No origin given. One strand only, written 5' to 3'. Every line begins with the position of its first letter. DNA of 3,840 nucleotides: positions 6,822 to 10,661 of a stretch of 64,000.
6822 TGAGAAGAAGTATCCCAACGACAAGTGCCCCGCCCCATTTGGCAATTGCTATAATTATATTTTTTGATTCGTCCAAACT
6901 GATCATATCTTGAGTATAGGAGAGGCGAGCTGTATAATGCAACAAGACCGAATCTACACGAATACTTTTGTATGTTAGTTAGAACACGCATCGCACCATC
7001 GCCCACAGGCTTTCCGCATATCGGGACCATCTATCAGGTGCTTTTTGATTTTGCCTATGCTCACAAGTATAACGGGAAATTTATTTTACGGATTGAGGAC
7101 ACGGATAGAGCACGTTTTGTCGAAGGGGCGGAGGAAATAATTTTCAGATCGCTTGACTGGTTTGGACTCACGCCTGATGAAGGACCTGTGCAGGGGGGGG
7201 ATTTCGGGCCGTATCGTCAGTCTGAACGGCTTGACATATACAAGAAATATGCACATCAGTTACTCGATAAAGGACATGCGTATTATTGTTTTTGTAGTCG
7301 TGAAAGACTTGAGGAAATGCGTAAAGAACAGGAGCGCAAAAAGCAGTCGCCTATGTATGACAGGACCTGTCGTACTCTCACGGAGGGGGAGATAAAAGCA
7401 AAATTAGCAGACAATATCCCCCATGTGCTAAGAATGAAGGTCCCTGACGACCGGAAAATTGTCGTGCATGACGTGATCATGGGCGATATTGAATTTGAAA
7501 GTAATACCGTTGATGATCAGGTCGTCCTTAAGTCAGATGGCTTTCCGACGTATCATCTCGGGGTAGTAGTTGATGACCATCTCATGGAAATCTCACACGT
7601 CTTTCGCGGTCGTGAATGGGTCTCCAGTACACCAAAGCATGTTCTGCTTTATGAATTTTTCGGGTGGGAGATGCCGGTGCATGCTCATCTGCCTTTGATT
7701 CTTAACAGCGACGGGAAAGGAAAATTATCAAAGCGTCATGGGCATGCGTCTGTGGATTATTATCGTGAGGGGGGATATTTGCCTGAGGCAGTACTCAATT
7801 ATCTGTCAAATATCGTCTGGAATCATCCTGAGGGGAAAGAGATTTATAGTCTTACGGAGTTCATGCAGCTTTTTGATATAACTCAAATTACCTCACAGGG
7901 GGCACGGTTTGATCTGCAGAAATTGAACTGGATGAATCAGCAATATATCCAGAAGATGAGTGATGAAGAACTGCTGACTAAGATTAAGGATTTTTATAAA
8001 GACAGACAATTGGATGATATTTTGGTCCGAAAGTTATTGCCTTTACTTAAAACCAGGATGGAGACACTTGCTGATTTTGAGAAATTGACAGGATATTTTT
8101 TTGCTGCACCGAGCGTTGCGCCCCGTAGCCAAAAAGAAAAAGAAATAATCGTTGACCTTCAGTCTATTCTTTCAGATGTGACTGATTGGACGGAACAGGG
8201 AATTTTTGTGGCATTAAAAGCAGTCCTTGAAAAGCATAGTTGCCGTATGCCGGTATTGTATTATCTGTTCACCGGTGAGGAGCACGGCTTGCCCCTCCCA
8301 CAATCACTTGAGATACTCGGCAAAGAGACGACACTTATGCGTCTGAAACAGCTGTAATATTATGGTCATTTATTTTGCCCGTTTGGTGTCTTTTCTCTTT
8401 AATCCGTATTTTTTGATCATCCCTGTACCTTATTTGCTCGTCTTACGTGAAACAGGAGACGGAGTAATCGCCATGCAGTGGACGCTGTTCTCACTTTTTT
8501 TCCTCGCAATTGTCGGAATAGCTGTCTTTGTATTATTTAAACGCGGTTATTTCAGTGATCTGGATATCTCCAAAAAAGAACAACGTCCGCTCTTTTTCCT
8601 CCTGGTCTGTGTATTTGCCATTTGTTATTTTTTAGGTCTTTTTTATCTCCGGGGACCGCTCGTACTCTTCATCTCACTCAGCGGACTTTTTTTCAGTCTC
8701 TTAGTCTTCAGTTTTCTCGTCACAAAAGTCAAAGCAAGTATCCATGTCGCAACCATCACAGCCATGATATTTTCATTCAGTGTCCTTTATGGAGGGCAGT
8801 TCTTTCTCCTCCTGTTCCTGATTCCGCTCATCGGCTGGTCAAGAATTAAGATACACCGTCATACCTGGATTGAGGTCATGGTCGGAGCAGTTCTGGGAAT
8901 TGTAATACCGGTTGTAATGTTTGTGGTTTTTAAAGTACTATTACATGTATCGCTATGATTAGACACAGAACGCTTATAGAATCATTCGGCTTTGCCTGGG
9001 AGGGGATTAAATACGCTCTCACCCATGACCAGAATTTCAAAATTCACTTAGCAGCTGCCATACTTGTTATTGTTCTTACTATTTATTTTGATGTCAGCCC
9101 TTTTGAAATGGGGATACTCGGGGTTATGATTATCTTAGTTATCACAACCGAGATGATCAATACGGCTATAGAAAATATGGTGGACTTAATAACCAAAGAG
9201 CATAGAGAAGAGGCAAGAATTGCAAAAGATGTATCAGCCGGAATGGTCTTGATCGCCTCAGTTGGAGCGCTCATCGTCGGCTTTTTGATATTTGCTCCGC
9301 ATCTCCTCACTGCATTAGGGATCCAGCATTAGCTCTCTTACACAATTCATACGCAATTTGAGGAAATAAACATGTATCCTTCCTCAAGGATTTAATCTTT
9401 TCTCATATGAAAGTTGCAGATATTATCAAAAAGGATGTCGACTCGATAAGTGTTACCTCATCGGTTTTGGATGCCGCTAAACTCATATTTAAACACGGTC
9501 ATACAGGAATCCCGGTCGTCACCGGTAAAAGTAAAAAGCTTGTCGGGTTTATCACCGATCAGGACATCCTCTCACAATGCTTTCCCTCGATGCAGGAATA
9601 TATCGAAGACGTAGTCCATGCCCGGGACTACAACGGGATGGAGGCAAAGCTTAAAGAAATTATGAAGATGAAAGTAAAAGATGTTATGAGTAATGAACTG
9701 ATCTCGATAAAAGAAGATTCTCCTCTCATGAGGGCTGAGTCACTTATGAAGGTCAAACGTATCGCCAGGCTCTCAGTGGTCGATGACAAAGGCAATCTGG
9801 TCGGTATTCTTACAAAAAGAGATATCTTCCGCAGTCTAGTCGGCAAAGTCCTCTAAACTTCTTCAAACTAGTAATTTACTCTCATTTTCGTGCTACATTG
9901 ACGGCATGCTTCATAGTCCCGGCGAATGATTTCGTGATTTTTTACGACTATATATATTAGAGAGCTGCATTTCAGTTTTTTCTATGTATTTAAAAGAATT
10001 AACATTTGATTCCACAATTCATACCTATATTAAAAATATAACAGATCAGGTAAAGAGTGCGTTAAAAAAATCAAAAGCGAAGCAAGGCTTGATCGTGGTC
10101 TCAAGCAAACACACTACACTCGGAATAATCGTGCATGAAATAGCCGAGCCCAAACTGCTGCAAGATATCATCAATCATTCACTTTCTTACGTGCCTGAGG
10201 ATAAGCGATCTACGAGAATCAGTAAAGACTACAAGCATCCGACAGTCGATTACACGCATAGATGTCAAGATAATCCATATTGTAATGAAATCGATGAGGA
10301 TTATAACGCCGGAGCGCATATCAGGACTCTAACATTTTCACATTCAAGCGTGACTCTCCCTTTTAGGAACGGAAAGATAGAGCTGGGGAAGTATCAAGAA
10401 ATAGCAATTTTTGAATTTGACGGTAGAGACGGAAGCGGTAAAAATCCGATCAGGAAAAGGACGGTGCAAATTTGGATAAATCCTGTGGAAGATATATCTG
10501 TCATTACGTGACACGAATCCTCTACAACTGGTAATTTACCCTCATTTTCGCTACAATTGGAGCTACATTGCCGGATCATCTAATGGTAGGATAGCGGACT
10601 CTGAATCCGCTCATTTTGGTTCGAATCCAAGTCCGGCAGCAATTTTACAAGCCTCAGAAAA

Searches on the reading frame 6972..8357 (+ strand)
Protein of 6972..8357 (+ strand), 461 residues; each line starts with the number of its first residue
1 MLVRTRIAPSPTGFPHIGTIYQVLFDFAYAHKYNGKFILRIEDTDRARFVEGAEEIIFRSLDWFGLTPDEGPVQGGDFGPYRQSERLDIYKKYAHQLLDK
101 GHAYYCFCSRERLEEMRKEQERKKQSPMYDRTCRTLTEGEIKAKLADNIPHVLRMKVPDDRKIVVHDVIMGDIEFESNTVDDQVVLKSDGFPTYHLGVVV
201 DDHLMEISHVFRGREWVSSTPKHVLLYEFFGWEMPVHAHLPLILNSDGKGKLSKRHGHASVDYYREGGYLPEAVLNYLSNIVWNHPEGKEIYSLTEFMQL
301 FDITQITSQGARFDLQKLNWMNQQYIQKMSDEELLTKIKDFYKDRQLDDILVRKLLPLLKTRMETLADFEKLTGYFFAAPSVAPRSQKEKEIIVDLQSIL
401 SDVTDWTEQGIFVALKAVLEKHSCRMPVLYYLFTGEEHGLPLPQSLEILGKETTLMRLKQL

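Call 40: search_protein_families(library=pfam, proteins=[window:6972-8357:+], max_evalue=0.001)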
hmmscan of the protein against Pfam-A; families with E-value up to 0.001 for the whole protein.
window:6972-8357:+ (461 aa): 2 families
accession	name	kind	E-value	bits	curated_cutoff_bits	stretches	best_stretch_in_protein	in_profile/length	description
PF00749.27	tRNA-synt_1c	-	2.6e-103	345.7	23.4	1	3-320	2-314/314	tRNA synthetases class I (E and Q), catalytic domain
PF19269.4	Anticodon_2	-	1e-16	62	23.6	1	334-460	2-139/141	Anticodon binding domain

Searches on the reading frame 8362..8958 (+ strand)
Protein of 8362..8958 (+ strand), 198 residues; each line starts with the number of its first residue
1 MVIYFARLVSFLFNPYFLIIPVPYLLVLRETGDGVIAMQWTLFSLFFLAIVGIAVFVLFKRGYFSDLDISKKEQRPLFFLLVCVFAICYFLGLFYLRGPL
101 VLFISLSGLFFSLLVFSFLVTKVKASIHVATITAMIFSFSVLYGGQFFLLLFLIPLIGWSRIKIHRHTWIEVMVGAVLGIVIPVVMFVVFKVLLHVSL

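Call 10: search_protein_families(library=pfam, proteins=[window:8362-8958:+], max_evalue=0.01)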
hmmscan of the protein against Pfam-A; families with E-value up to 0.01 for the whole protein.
window:8362-8958:+ (198 aa): 1 family
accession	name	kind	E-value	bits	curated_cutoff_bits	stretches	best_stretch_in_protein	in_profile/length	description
PF01569.27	PAP2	-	1.1e-05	25.7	27.2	1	125-190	52-125/130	PAP2 superfamily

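Call 75: search_protein_families(library=ncbifam, proteins=[window:8362-8958:+], max_evalue=0.00001)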
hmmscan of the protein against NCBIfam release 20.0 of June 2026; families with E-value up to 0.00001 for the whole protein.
window:8362-8958:+ (198 aa): 0 families

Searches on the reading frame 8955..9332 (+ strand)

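Call 10: search_protein_families(library=pfam, proteins=[window:8955-9332:+], max_evalue=0.01)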
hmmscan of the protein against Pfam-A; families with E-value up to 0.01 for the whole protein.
window:8955-9332:+ (125 aa): 1 family
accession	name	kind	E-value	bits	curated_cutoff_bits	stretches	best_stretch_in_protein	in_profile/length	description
PF01219.24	DAGK_prokar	-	1.1e-34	118.7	22.3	1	13-113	2-102/102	Prokaryotic diacylglycerol kinase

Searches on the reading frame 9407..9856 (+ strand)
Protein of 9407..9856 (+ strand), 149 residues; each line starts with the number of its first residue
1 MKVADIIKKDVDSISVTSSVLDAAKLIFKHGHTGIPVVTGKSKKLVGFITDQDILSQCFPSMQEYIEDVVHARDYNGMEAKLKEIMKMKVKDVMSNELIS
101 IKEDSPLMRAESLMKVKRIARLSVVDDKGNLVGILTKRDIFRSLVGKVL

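Call 40: search_protein_families(library=pfam, proteins=[window:9407-9856:+], max_evalue=0.001)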
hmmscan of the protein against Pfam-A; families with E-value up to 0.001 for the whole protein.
window:9407-9856:+ (149 aa): 1 family
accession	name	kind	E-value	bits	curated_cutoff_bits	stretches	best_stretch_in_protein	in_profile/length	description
PF00571.33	CBS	-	9.8e-28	96.7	24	2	90-145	1-56/57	CBS domain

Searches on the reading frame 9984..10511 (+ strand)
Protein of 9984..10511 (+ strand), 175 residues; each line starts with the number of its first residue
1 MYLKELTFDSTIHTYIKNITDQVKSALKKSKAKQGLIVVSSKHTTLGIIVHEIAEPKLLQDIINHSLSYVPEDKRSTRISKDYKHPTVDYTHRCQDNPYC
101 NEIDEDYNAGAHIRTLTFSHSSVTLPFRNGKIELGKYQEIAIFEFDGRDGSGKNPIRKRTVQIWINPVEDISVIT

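Call 40: search_protein_families(library=pfam, proteins=[window:9984-10511:+], max_evalue=0.001)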
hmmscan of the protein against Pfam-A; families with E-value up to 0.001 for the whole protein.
window:9984-10511:+ (175 aa): 1 family
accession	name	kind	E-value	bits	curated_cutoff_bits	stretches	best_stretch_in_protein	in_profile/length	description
PF01894.22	UPF0047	-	1.6e-24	86.7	27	1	18-150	1-109/117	Uncharacterised protein family UPF0047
